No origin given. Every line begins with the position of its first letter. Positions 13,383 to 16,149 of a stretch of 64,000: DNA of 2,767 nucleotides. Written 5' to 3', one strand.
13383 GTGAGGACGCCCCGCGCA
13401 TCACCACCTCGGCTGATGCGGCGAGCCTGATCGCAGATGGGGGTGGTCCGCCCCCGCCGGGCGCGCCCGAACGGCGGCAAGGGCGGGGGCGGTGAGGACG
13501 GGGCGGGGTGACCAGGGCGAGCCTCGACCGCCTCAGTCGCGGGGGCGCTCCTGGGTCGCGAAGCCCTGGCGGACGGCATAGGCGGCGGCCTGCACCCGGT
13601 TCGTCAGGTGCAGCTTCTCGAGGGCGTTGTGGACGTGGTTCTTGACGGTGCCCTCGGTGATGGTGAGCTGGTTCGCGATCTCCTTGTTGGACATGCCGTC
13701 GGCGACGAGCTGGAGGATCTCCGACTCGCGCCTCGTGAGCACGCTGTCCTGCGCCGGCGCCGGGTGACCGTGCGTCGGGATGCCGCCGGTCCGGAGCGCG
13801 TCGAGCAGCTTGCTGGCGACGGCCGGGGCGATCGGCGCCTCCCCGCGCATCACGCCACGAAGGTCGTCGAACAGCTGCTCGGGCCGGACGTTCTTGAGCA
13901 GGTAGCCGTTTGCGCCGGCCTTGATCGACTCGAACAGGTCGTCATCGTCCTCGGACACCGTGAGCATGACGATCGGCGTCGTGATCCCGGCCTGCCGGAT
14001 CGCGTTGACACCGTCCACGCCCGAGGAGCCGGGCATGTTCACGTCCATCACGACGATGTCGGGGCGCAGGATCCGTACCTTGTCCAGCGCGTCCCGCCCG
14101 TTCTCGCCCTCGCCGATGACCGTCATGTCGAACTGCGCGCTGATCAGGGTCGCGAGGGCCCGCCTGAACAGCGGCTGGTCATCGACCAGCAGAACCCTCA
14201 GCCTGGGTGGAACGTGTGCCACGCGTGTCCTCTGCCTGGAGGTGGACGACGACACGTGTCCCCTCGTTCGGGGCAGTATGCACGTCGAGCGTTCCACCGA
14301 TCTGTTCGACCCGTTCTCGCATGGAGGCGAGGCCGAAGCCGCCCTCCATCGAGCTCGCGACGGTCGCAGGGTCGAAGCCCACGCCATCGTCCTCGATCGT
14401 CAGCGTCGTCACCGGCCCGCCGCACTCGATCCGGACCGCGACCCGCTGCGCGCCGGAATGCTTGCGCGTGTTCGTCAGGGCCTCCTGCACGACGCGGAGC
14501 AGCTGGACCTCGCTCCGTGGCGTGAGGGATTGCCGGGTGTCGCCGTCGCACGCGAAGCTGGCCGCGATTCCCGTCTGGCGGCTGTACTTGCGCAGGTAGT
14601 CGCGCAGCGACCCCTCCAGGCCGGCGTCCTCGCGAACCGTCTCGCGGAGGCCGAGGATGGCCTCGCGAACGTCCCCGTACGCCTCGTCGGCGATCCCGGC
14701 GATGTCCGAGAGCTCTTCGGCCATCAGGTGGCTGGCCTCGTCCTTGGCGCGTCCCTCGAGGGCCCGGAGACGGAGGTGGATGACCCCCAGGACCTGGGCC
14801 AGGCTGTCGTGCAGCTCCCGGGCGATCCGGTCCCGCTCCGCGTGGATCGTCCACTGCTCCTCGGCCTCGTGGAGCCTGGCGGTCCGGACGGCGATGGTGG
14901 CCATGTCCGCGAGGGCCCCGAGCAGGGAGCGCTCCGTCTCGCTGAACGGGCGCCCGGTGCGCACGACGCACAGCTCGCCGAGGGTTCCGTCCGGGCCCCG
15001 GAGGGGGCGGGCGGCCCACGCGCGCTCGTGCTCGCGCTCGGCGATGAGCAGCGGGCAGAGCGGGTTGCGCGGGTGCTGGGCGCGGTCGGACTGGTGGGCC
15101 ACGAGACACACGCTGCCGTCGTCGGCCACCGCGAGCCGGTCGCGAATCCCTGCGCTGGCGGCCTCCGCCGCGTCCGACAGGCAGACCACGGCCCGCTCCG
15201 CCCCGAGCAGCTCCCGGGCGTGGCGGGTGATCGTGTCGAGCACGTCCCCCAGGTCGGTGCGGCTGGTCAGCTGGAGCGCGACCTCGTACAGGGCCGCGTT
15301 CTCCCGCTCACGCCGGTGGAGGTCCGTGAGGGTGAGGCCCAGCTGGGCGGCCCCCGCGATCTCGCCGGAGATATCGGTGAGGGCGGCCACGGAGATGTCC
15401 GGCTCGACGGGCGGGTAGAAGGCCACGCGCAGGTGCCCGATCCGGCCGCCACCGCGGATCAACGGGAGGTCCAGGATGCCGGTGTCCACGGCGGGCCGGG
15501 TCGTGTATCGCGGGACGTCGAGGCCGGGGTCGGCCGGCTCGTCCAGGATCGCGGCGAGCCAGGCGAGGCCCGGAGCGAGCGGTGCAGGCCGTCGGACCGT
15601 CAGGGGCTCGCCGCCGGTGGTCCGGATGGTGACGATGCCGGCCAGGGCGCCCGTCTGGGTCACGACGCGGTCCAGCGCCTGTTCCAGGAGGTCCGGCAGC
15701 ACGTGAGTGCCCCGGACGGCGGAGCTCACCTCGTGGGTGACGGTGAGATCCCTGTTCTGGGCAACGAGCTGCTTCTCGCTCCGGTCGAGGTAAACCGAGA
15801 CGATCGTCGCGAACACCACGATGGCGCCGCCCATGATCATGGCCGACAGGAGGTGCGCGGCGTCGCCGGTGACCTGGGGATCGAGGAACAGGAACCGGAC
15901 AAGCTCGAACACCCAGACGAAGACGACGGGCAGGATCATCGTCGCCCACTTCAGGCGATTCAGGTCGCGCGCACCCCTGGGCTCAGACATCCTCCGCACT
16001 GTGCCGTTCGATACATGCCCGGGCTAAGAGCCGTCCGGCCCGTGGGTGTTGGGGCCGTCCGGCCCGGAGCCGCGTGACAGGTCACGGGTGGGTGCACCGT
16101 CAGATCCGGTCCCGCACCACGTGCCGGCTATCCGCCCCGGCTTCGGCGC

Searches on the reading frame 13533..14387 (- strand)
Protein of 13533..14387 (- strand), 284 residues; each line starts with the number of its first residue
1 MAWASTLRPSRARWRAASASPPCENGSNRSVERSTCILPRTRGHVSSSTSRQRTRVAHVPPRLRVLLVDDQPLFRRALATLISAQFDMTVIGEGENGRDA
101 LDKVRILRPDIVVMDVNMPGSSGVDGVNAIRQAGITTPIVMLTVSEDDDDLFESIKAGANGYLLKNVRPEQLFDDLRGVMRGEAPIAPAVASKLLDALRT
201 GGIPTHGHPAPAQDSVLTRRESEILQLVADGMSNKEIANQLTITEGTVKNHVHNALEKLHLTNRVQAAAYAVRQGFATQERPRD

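Call 23: search_protein_families(library=pfam, proteins=[window:13533-14387:-], max_evalue=0.001)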
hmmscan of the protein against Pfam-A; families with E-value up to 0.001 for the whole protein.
window:13533-14387:- (284 aa): 6 families
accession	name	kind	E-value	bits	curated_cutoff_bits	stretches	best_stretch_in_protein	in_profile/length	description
PF00072.30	Response_reg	-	1.7e-27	96.2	30.2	1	65-175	1-109/111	Response regulator receiver domain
PF00196.25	GerE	-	2.4e-21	75.5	23.5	1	215-271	1-57/57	Bacterial regulatory proteins, luxR family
PF08281.18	Sigma70_r4_2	-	4.5e-10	39.4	25.7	1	217-259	11-54/54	Sigma-70, region 4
PF04545.22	Sigma70_r4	-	1.6e-07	31.2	24.1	1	216-259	4-48/50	Sigma-70, region 4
PF13384.12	HTH_23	-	0.0004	20.5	24.6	0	220-254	6-40/50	Homeodomain-like domain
PF14493.12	HTH_40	-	0.00074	20.2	27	0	225-258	6-39/89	Helix-turn-helix domain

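Call 41: search_protein_families(library=ncbifam, proteins=[window:13533-14387:-], max_evalue=0.001)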
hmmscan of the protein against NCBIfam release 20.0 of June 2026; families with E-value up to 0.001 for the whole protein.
window:13533-14387:- (284 aa): 115 families (the best 25 are shown)
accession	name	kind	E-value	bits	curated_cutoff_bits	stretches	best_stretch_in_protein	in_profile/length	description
NF007935.0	PRK10651.1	equivalog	3.8e-59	199.5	250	1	63-274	7-213/216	two-component system response regulator NarL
NF007708.0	PRK10403.1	equivalog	2.2e-47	161.3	343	1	63-269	7-206/215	nitrate/nitrite response regulator protein NarP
NF047785.1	respo_reg_MadR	equivalog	3.3e-40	137.7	300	1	63-275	1-207/209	MadR family response regulator transcription factor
NF052445.1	RespRegMctR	equivalog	2.4e-37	128.3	300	1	63-275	2-203/205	two-component system response regulator MctR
NF011896.0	PRK15369.1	equivalog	2.1e-33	115.7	242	1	63-275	4-208/211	two component system response regulator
NF007018.1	PRK09483.1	equivalog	1.4e-28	100.1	280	1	64-280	3-212/217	UvrY/SirA/GacA family response regulator transcription factor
NF007685.0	PRK10360.1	equivalog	1.3e-23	83.9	258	1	64-268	3-189/196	response regulator transcription factor UhpA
NF007403.0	PRK09935.1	equivalog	4.5e-23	82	271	1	65-271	6-204/210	fimbria biosynthesis transcriptional regulator FimZ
NF041830.1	RR_TF_ErdR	exception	3.8e-22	79.1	390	1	64-269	3-203/213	response regulator transcription factor ErdR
NF001965.0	PRK00742.1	subfamily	3.2e-20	72.7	293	1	63-167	4-109/357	chemotaxis-specific protein-glutamate methyltransferase CheB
NF041367.1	CheY_Halo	equivalog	1.1e-19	70.8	200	1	65-177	1-111/114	chemotaxis protein CheY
NF007419.0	PRK09958.1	equivalog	8e-19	68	251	1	66-273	4-200/204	acid-sensing system DNA-binding response regulator EvgA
NF007505.1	PRK10100.1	equivalog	1.1e-17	64.4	250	1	161-271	95-199/204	biofilm master transcriptional regulator CsgD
NF006900.1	PRK09390.1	equivalog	3e-17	62.8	255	2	64-181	6-121/203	response regulator FixJ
NF040689.1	MtrAB_MtrA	equivalog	4.4e-17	62.2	300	1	65-184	1-117/219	MtrAB system response regulator MtrA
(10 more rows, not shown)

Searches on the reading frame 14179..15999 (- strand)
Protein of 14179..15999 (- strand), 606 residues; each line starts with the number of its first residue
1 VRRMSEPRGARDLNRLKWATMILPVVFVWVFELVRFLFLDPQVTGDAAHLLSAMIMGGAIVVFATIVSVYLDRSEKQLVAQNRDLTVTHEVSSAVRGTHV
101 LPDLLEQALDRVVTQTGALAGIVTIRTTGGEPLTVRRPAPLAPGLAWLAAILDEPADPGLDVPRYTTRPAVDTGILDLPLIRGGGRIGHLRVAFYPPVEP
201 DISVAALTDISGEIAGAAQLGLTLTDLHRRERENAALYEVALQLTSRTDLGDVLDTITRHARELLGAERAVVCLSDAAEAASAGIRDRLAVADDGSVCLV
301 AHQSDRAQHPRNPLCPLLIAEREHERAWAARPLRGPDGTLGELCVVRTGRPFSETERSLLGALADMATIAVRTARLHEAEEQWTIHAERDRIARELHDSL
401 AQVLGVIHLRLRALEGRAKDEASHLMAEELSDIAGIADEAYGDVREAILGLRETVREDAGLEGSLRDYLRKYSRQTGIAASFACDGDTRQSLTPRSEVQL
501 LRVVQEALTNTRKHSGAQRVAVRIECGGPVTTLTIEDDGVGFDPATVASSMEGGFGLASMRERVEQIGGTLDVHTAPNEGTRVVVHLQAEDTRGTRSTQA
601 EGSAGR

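Call 23: search_protein_families(library=pfam, proteins=[window:14179-15999:-], max_evalue=0.001)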
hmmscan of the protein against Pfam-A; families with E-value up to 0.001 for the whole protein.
window:14179-15999:- (606 aa): 5 families
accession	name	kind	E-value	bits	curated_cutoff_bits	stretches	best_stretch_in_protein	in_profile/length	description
PF02518.31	HATPase_c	-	3.8e-16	60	26.4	1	497-589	3-109/111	Histidine kinase-, DNA gyrase B-, and HSP90-like ATPase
PF07730.19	HisKA_3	-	2.9e-14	53.8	24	1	388-454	1-66/68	Histidine kinase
PF01590.32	GAF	-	3.5e-12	47.4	22.4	1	249-371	1-133/133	GAF domain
PF13185.12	GAF_2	-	8.3e-08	33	28.6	1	248-371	2-135/136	GAF domain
PF13492.12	GAF_3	-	1.5e-07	32.3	27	1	249-371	1-127/129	GAF domain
